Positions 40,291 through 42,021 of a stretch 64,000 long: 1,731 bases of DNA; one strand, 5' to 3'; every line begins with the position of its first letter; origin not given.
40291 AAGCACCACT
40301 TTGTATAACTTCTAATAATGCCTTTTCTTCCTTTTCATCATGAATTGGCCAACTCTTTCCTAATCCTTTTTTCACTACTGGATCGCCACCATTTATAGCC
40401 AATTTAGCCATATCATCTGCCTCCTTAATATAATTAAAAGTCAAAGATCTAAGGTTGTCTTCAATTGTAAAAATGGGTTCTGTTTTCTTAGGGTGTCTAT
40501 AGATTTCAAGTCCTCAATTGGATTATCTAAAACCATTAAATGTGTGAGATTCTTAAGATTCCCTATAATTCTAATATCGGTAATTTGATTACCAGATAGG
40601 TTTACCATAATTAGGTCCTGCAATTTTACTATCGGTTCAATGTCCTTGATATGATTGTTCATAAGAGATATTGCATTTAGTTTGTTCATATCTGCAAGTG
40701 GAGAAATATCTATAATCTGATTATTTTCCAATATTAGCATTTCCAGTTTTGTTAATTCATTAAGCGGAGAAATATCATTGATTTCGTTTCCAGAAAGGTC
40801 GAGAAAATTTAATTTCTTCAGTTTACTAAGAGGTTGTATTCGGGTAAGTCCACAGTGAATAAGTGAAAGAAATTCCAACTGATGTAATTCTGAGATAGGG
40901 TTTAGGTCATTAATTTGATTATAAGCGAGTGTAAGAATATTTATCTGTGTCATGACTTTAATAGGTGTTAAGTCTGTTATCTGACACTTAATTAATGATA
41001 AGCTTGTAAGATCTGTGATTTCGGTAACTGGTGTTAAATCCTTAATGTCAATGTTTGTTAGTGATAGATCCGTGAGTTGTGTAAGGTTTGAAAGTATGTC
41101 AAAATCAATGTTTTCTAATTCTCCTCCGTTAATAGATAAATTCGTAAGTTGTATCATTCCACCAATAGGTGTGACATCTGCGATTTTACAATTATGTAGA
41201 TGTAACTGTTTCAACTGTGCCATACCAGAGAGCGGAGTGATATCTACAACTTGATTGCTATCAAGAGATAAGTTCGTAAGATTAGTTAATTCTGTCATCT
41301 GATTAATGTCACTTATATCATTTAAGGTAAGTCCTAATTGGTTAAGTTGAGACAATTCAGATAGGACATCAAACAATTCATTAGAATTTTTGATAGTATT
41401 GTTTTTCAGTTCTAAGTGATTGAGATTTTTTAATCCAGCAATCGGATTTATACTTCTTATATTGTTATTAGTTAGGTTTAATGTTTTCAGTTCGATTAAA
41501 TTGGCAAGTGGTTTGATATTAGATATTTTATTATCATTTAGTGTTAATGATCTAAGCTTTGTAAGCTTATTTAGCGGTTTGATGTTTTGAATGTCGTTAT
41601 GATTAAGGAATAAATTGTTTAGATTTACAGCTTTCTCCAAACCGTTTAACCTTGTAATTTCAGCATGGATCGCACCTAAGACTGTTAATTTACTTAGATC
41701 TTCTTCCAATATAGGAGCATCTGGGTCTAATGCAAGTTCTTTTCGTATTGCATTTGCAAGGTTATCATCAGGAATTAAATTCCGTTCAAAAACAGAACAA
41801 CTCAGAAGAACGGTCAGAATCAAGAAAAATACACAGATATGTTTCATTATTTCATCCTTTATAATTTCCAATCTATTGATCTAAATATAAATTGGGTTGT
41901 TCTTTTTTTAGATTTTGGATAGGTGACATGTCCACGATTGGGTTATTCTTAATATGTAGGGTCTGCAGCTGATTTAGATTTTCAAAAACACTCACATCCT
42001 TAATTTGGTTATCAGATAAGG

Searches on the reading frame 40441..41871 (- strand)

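Call 13: search_protein_families(library=pfam, proteins=[window:40441-41871:-], max_evalue=0.001)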
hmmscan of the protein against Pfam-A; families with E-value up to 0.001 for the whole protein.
window:40441-41871:- (476 aa): 6 families
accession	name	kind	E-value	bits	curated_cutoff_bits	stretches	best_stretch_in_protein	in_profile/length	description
PF12799.13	LRR_4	-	1.3e-47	159.1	27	6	331-371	2-43/44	Leucine Rich repeats (2 copies)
PF13855.12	LRR_8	-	1.9e-19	69.6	27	3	105-160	2-61/61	Leucine rich repeat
PF23598.1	LRR_14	-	1.6e-15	57.2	40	2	88-226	6-147/353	Leucine-rich repeat region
PF14580.12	LRR_9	-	1.1e-11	45.1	30.5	0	88-166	48-131/175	Leucine-rich repeat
PF23952.1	LRR_EndoS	-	8.2e-09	36.1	27.9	0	268-362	27-116/116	Endo-beta-N-acetylglucosaminidase EndoS LRR domain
PF23211.1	LRR_LRWD1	-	6.7e-05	23.1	28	0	347-411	37-101/190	Leucine-rich repeat and WD repeat-containing protein 1, LRR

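Call 81: search_protein_families(library=ncbifam, proteins=[window:40441-41871:-], max_evalue=0.01)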
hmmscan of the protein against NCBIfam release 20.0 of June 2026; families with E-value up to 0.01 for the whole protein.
window:40441-41871:- (476 aa): 5 families
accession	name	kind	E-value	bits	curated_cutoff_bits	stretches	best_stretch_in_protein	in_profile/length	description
NF033188.1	internalin_H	exception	1.8e-77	261.2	1050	4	32-239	47-251/548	InlH/InlC2 family class 1 internalin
NF033189.1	internalin_A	exception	1.3e-64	218.9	1600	2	56-356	71-364/799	class 1 internalin InlA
NF033190.2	inl_like_NEAT_1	exception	3.4e-58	197.6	1275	2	257-463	256-461/754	NEAT domain-containing leucine-rich repeat protein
NF033187.0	internalin_J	exception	6.2e-14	51.2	1700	2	31-399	64-415/846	class 1 internalin InlJ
NF033186.1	internalin_K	exception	6.6e-11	41.4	1100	2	194-334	70-213/604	class 1 internalin InlK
